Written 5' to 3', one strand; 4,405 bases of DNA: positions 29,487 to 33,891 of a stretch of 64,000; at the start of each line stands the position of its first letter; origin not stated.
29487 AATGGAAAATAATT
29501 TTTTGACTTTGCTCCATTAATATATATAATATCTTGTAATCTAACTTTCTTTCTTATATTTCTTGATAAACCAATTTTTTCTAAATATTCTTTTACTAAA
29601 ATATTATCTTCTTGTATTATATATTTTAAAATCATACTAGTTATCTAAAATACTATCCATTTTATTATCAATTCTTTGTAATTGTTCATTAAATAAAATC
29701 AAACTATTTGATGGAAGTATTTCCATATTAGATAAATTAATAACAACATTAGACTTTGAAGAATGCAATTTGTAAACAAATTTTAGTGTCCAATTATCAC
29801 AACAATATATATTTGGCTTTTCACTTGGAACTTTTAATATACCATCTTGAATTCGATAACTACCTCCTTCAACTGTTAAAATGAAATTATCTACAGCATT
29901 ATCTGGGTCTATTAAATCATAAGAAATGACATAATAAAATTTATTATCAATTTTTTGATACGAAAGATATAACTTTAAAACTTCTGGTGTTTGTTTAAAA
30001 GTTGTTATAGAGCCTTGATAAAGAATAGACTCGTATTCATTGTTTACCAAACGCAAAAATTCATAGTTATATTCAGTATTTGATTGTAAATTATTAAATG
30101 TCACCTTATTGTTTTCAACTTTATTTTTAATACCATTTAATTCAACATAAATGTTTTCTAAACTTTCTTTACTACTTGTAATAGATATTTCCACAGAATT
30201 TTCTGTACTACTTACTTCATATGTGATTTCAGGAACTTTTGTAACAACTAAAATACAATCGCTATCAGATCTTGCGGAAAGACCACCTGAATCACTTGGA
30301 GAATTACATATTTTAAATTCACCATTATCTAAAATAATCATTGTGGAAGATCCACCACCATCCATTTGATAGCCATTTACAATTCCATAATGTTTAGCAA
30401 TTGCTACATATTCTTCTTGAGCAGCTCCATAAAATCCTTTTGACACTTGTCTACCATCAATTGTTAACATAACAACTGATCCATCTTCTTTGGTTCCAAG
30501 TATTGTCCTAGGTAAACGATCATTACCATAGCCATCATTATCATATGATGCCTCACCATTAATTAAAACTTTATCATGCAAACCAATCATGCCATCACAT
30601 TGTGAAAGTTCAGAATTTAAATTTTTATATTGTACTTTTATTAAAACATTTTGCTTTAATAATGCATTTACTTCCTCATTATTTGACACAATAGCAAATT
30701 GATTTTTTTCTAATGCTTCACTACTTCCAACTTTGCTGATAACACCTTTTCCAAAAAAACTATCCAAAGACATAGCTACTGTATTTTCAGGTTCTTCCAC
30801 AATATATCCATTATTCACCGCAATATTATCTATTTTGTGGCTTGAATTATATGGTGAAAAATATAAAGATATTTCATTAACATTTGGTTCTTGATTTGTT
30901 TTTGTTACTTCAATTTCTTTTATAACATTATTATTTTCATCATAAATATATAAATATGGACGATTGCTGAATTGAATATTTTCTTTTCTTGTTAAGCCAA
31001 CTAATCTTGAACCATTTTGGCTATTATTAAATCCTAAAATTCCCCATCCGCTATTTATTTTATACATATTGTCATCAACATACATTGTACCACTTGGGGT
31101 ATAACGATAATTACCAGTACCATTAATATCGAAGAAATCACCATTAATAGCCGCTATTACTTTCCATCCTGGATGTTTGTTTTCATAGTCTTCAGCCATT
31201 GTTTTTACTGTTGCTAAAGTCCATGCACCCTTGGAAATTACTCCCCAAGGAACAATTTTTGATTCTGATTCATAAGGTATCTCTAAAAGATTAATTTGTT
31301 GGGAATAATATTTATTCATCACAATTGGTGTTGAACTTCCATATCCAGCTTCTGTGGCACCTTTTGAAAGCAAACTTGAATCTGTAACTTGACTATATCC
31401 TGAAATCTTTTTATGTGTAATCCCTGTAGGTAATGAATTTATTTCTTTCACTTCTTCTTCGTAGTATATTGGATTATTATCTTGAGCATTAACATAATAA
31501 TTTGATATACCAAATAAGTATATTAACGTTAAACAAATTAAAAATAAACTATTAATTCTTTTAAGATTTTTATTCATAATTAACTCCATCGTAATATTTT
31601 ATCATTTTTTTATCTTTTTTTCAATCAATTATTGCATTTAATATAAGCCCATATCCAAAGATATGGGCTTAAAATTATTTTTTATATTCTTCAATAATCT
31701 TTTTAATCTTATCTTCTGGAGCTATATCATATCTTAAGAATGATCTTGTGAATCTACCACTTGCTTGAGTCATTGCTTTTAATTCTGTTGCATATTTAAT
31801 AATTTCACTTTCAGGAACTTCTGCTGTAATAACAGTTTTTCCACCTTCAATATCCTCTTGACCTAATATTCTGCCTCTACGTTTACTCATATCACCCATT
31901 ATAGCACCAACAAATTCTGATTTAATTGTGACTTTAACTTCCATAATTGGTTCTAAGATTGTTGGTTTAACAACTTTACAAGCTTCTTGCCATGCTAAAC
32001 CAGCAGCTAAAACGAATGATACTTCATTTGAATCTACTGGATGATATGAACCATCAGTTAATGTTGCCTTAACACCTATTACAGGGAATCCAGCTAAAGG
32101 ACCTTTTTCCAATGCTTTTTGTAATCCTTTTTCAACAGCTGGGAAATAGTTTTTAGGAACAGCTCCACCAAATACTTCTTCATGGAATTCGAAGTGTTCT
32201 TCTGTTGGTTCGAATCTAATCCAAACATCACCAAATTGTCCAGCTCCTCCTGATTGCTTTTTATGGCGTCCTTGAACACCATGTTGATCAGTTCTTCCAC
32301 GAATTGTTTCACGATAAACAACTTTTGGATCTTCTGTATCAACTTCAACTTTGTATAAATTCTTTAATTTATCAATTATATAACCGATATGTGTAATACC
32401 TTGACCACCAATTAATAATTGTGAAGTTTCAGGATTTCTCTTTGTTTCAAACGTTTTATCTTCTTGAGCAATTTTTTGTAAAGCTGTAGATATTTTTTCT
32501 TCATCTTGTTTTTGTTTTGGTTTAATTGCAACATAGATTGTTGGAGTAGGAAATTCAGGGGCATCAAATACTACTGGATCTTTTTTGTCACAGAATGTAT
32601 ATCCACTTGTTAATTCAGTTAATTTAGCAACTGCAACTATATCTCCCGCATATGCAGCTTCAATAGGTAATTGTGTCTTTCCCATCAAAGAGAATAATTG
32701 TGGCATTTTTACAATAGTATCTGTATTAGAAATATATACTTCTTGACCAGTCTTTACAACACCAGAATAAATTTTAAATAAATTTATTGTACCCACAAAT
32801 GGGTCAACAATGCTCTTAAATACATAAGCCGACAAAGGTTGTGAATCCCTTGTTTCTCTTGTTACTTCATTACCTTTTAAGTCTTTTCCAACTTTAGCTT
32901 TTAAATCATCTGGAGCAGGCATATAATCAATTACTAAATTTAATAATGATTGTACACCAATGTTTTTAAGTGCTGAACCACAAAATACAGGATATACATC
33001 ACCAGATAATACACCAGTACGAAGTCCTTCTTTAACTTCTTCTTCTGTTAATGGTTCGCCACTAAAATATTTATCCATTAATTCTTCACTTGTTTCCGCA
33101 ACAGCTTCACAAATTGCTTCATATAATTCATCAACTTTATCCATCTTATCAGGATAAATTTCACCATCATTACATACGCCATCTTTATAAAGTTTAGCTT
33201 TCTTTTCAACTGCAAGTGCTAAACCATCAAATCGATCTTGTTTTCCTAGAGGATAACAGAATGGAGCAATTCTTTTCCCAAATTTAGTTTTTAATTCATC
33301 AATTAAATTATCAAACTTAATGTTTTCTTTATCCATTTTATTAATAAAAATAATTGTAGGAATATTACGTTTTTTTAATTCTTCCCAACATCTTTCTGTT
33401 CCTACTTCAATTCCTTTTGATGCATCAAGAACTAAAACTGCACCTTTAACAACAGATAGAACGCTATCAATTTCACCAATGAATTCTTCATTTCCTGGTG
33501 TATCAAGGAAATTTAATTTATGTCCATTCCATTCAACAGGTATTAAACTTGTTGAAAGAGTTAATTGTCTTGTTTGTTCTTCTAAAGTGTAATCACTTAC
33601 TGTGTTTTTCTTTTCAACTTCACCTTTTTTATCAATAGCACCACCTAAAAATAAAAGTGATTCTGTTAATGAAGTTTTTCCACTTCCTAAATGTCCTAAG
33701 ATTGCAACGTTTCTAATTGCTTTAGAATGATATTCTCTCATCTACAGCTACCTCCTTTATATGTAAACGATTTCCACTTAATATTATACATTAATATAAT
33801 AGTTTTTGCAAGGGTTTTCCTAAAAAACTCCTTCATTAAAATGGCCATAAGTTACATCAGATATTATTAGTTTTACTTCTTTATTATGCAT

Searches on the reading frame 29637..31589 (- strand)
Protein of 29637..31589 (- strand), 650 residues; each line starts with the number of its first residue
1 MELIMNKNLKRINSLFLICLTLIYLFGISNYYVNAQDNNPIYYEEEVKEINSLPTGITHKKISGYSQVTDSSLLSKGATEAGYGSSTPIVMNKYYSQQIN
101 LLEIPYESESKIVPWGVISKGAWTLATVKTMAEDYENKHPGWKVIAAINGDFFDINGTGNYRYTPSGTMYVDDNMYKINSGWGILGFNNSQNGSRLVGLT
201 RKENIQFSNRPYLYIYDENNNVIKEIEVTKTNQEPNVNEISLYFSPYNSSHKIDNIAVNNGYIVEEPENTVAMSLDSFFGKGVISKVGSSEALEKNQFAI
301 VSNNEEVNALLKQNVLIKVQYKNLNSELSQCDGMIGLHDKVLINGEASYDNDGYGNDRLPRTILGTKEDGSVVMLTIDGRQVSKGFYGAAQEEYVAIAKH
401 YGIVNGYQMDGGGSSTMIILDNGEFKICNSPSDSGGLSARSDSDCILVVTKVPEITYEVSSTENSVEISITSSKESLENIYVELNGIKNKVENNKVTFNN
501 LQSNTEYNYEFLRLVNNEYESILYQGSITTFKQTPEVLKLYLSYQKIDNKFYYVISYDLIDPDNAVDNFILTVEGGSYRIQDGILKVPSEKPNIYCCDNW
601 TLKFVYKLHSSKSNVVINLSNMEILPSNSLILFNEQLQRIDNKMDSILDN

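Call 27: search_protein_families(library=pfam, proteins=[window:29637-31589:-], max_evalue=0.00001)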
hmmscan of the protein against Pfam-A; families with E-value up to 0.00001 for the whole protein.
window:29637-31589:- (650 aa): 1 family
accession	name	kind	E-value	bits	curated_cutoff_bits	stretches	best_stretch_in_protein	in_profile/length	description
PF09992.14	NAGPA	-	2.7e-23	83.4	25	1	256-448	5-168/169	Phosphodiester glycosidase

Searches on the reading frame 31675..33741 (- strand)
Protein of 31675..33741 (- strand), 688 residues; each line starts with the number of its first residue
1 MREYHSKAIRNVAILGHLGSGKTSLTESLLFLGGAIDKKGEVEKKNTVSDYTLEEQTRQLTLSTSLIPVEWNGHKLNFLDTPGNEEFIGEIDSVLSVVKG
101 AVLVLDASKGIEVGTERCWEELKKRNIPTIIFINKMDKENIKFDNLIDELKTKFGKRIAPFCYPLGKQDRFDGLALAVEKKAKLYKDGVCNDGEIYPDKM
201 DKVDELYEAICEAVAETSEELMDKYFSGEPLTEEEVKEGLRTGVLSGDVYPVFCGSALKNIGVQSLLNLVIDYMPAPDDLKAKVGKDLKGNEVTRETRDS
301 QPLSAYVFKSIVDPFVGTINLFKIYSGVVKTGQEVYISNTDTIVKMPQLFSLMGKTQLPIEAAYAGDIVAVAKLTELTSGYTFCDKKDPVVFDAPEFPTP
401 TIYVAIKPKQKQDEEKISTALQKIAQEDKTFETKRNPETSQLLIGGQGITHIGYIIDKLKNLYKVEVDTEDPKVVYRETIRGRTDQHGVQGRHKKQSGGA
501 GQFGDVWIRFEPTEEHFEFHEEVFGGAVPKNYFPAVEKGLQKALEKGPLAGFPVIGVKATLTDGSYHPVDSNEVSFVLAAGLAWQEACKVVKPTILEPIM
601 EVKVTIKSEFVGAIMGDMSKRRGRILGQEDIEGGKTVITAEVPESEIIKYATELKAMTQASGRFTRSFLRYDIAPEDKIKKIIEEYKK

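Call 27: search_protein_families(library=pfam, proteins=[window:31675-33741:-], max_evalue=0.00001)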
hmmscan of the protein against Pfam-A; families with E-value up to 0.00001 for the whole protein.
window:31675-33741:- (688 aa): 7 families
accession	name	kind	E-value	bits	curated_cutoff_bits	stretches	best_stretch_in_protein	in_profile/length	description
PF00009.33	GTP_EFTU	-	7.8e-47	159.7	26.5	1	7-275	1-187/188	Elongation factor Tu GTP binding domain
PF03764.24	EFG_IV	-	3.4e-37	127.3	24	1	472-589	1-118/121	Elongation factor G, domain IV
PF00679.30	EFG_C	-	4.5e-25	87.9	27.9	1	595-681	2-88/89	Elongation factor G C-terminus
PF14492.12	EFG_III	-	4.8e-23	81.4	27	1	397-470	1-74/75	Elongation Factor G, domain III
PF22042.2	EF-G_D2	-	1.8e-13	50.8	27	1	302-385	1-83/84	Elongation factor G domain 2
PF03144.31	GTP_EFTU_D2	-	1.2e-10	42.1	30.3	1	317-384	1-73/73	Elongation factor Tu domain 2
PF01926.29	MMR_HSR1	-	1.4e-07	32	21.9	1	11-135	1-113/113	50S ribosome-binding GTPase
